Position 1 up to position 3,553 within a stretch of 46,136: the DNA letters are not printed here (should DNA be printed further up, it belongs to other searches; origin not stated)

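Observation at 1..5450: Tightly coupled STAND-NTPase/TPR - GNAT - radical-SAM/SPASM operon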

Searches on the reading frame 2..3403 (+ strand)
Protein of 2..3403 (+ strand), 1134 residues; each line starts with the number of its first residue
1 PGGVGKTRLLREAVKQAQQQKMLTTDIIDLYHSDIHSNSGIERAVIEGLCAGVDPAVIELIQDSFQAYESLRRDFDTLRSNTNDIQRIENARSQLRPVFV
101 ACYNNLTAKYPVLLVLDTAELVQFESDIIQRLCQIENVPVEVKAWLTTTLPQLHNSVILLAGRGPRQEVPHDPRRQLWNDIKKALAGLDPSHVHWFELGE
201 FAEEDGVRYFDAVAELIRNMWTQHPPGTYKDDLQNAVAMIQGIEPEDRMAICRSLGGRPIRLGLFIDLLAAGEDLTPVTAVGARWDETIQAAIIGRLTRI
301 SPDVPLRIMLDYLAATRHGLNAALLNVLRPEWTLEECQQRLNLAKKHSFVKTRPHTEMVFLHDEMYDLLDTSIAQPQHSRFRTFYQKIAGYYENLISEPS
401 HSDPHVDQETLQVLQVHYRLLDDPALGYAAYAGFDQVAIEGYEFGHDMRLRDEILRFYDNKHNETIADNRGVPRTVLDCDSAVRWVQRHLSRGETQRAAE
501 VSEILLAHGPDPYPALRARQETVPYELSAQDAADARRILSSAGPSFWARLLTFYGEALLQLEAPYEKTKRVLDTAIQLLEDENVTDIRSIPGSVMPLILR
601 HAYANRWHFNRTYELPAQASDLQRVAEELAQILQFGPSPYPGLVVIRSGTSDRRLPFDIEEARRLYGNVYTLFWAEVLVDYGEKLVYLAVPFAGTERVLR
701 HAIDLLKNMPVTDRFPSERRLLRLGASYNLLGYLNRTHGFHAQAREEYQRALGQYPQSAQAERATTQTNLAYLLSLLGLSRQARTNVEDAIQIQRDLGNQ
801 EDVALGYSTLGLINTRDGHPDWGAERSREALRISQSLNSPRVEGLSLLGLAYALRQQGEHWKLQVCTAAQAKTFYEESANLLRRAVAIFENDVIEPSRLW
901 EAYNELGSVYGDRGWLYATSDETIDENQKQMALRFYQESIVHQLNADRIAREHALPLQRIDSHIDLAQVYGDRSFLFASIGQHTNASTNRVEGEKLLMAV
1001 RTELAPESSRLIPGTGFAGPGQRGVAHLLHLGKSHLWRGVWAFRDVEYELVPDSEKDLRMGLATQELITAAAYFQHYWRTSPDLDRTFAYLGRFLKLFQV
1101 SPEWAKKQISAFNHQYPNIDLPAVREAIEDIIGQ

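Call 7: search_protein_families(library=pfam, proteins=[window:2-3403:+], max_evalue=0.01)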
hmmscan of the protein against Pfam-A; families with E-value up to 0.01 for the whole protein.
window:2-3403:+ (1134 aa): 3 families
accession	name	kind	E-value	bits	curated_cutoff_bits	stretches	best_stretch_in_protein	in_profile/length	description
PF13424.12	TPR_12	-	2.8e-06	27.9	30.1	1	726-795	4-76/77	Tetratricopeptide repeat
PF13401.12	AAA_22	-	0.0029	18.4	27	1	3-138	15-110/130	AAA domain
PF13191.12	AAA_16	-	0.004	18.1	32.6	0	2-126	33-148/167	AAA ATPase domain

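Call 8: search_protein_families(library=ncbifam, proteins=[window:2-3403:+], max_evalue=0.01)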
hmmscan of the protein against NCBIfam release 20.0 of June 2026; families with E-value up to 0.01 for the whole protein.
window:2-3403:+ (1134 aa): 2 families
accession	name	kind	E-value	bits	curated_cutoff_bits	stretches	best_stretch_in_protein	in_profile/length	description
NF041717.1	HaaA_phane_TPR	equivalog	0.00021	19.5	1125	1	728-850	755-878/882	cyclophane-containing RiPP biosynthesis TPR protein HaaT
NF047371.1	FlcA_CTERM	equivalog_domain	0.0041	15.6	300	0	696-792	367-460/646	periplasmic flagellar collar protein FlcA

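Call 9: search_protein_families(library=padloc, proteins=[window:2-3403:+], max_evalue=0.01)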
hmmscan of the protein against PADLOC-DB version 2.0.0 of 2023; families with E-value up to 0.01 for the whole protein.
window:2-3403:+ (1134 aa): 0 families

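Call 40: find_homologous_proteins(query=window:2-3403:+, max_evalue=0.00001)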
Query window:2-3403:+ (1134 aa): 160 proteins with E <= 0.00001 among 8000 candidates; the best 120 are listed.
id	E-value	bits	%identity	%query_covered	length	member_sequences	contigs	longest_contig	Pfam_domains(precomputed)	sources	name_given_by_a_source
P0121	5.1e-288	976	47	55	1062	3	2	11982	PF13424.13,PF13181.13,PF13191.13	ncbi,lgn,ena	-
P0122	1.7e-183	630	40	56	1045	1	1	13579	PF00515.35,PF13424.13,PF13181.13,PF07719.24,PF13191.13,PF13374.13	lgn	-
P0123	1.0e-175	605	40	54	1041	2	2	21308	PF13424.13,PF13191.13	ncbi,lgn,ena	-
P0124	1.0e-142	495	42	49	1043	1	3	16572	PF00515.35,PF13424.13,PF07719.24,PF13191.13,PF13374.13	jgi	jgi:tetratricopeptide (TPR) repeat protein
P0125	2.1e-128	448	40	51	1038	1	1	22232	PF13424.13,PF13191.13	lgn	-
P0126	6.5e-123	430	38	52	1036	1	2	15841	PF17874.8,PF13424.13,PF07719.24,PF13374.13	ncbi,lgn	-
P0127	7.4e-118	413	39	49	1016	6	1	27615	PF05729.19,PF13424.13,PF13191.13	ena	-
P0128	9.5e-117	409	36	54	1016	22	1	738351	PF05729.19,PF13424.13,PF13401.13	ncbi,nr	ncbi:MAG: ATP-binding protein [Anaerolineae bacterium]|nr:ATP-binding protein [Anaerolineae bacteriu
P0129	3.6e-114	401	35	41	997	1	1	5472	PF00515.35,PF13424.13,PF13181.13,PF07719.24,PF13374.13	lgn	-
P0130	3.3e-108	381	38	49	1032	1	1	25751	PF13424.13,PF13191.13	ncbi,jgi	jgi:tetratricopeptide (TPR) repeat protein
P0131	3.9e-108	381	30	51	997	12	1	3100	PF13424.13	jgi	jgi:tetratricopeptide (TPR) repeat protein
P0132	3.5e-106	374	35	51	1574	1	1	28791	PF13424.13,PF13401.13,PF13191.13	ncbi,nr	ncbi:MAG: ATP-binding protein [Anaerolineae bacterium]|nr:ATP-binding protein [Anaerolineae bacteriu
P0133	2.3e-104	368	36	46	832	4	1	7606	PF13424.13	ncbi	ncbi:MAG: hypothetical protein WAW03_11065, partial [Anaerolineae bacterium]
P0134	4.0e-97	344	33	51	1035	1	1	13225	PF00515.35,PF13424.13,PF13432.13,PF13181.13,PF07719.24,PF13191.13,PF13374.13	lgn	-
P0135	2.0e-92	329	34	39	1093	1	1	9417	PF00515.35,PF13424.13,PF13191.13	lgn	-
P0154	4.9e-53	198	29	42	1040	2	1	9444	PF13424.13,PF01637.25,PF13181.13,PF07719.24,PF13191.13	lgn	-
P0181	1.3e-38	151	29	45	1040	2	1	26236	PF13424.13,PF13191.13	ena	-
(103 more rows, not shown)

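Call 41: find_encoding_contigs(protein=P0121, flank=10000, max_places=3)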
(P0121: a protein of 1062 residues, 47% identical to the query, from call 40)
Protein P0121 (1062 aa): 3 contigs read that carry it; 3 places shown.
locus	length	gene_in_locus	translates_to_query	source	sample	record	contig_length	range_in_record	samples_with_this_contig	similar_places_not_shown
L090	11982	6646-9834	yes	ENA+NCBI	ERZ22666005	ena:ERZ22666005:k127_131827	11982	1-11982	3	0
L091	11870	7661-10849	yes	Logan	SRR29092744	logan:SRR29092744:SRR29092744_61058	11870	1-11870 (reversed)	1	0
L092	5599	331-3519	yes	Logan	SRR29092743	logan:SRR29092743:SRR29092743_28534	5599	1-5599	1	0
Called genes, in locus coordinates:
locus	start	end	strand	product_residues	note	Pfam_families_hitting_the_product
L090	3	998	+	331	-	?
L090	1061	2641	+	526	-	PF19955:EAD1 (faint)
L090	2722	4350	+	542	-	PF00486:Trans_reg_C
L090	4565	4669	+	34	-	-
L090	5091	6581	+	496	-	-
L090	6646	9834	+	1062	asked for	PF13191:AAA_16, PF13424:TPR_12 (faint), PF13181:TPR_8 (faint)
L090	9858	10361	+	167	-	PF13302:Acetyltransf_3 (weak), PF13420:Acetyltransf_4 (weak), PF00583:Acetyltransf_1, PF13673:Acetyltransf_10, PF13508:Acetyltransf_7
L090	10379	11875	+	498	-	PF04055:Radical_SAM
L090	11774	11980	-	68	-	?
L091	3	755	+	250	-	?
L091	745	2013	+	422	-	PF01018:GTP1_OBG, PF02421:FeoB_N, PF01926:MMR_HSR1, PF09269:DUF1967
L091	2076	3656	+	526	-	PF19955:EAD1 (faint)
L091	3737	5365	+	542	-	PF00486:Trans_reg_C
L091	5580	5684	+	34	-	-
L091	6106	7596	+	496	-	-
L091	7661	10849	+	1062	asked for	PF13191:AAA_16, PF13424:TPR_12 (faint), PF13181:TPR_8 (faint)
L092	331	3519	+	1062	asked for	PF13191:AAA_16, PF13424:TPR_12 (faint), PF13181:TPR_8 (faint)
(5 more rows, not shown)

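Call 42: find_encoding_contigs(protein=P0123, flank=10000, max_places=2)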
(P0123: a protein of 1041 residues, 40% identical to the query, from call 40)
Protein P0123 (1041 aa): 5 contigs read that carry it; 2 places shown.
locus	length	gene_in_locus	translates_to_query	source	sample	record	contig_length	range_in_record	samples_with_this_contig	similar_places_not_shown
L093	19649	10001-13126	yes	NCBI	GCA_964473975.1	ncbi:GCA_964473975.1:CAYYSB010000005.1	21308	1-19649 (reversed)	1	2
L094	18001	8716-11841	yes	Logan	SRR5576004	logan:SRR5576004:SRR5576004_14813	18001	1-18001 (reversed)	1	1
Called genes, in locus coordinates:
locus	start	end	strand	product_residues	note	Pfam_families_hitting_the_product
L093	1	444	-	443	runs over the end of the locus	PF03577:Peptidase_C69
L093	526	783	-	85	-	PF13470:PIN_3 (faint)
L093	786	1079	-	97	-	PF02604:PhdYeFM_antitox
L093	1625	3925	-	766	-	PF07693:KAP_NTPase, PF13191:AAA_16 (faint), PF13401:AAA_22 (faint), PF24883:NPHP3_N (faint), PF03781:FGE-sulfatase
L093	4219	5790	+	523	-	PF00486:Trans_reg_C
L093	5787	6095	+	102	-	-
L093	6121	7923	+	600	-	-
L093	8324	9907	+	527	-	-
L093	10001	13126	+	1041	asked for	PF13191:AAA_16, PF13424:TPR_12 (weak)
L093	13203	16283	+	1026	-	PF13191:AAA_16 (faint), PF13424:TPR_12 (faint)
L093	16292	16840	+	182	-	PF24553:Rv0428c_C (weak), PF13302:Acetyltransf_3, PF13420:Acetyltransf_4 (weak), PF00583:Acetyltransf_1, PF13673:Acetyltransf_10, PF13508:Acetyltransf_7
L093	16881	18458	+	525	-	PF04055:Radical_SAM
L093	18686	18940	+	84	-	-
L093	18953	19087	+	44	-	-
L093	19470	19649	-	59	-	?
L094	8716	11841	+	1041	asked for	PF13191:AAA_16, PF13424:TPR_12 (weak)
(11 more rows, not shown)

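Call 48: search_solved_structures(query=window:2-3403:+, max_evalue=0.01)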
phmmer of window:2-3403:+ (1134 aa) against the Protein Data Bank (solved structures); distinct sequences matched with E-value up to 0.01: 1.
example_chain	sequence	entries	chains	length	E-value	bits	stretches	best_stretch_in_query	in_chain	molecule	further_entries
9k7u_A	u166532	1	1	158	0.0069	17.3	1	745-843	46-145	Heter-Zn2-HEHE-22A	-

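Call 52: search_protein_families(library=pfam, proteins=[L090:1061-2638:+, L090:2722-4347:+, L090:5091-6578:+, L090:6646-9831:+, L093:5787-6092:+, L093:6121-7920:+, L093:8324-9904:+], max_evalue=0.01)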
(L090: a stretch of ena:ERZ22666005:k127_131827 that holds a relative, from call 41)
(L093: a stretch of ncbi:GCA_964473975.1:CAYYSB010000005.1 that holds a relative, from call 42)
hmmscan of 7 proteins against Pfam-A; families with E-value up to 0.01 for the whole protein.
L090:1061-2638:+ (526 aa): 3 families
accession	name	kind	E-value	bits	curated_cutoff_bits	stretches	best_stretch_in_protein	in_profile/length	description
PF19955.5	EAD1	-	1.2e-05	26.1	24.2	1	8-69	8-72/90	Effector-associated domain 1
PF24883.2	NPHP3_N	-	0.0013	19.3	24.8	0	332-370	98-138/164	Nephrocystin 3, N-terminal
PF24389.1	ORC-CDC6-like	-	0.003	16.8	27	0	126-174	1-47/571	ORC-CDC6-like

L090:2722-4347:+ (542 aa): 2 families
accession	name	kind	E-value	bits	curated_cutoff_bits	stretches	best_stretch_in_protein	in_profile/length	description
PF00486.34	Trans_reg_C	-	4.1e-09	36.8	26.2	1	461-528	4-76/77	Transcriptional regulatory protein, C terminal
PF24389.1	ORC-CDC6-like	-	0.0003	20.1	27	0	48-95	1-46/571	ORC-CDC6-like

L090:5091-6578:+ (496 aa): 3 families
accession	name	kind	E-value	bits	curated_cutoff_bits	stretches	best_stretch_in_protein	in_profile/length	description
PF13191.12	AAA_16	-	0.00077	20.4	32.6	1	31-183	5-152/167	AAA ATPase domain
PF05729.18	NACHT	-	0.00088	19.6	26.7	1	56-233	3-154/167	NACHT domain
PF19292.4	KPBB_C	-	0.00092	18.9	27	1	313-367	143-197/238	Phosphorylase b kinase C-terminal domain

L090:6646-9831:+ (1062 aa): 6 families
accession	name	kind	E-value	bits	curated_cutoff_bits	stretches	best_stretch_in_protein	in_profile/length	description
PF13424.12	TPR_12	-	1.4e-12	48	30.1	1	690-747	1-60/77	Tetratricopeptide repeat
PF13191.12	AAA_16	-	1.4e-07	32.6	32.6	1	28-184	1-145/167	AAA ATPase domain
PF13181.12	TPR_8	-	3e-06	27.4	25.7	0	654-681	2-29/34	Tetratricopeptide repeat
PF07719.23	TPR_2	-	0.00012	22.4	27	1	654-685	2-33/34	Tetratricopeptide repeat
PF00515.34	TPR_1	-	0.00012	22.1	27.8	0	654-684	2-32/34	Tetratricopeptide repeat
PF01637.24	ATPase_2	-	0.0066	16.7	33.2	0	50-159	16-108/225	ATPase domain predominantly from Archaea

L093:5787-6092:+ (102 aa): 0 families

L093:6121-7920:+ (600 aa): 0 families

L093:8324-9904:+ (527 aa): 4 families
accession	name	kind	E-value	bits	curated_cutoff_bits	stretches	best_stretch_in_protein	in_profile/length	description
PF13191.12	AAA_16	-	3.8e-05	24.7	32.6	1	29-180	5-148/167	AAA ATPase domain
PF24883.2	NPHP3_N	-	0.0002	22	24.8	1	50-191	21-150/164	Nephrocystin 3, N-terminal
PF25201.1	nSTAND6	-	0.00073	20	27.7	1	46-133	13-96/148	Novel STAND NTPase 6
PF13401.12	AAA_22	-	0.0098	16.6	27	0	51-185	5-105/130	AAA domain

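Call 53: search_protein_families(library=padloc, proteins=[L090:1061-2638:+, L090:2722-4347:+, L090:5091-6578:+, L090:6646-9831:+, L093:5787-6092:+, L093:6121-7920:+, L093:8324-9904:+], max_evalue=0.01)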
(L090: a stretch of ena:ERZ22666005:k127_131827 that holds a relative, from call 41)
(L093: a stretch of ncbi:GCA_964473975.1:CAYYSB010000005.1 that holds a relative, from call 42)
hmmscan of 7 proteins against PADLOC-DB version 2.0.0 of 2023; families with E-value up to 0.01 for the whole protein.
L090:1061-2638:+ (526 aa): 0 families

L090:2722-4347:+ (542 aa): 0 families

L090:5091-6578:+ (496 aa): 0 families

L090:6646-9831:+ (1062 aa): 0 families

L093:5787-6092:+ (102 aa): 0 families

L093:6121-7920:+ (600 aa): 1 family
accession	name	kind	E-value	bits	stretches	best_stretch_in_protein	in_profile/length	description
PDLC03283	MTase_II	-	0.0061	13.9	0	267-341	6-77/352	Type II methyltransferase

L093:8324-9904:+ (527 aa): 1 family
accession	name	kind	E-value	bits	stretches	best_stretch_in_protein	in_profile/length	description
PDLC04239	PDC-M01A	-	0.0065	13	1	44-106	194-261/552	-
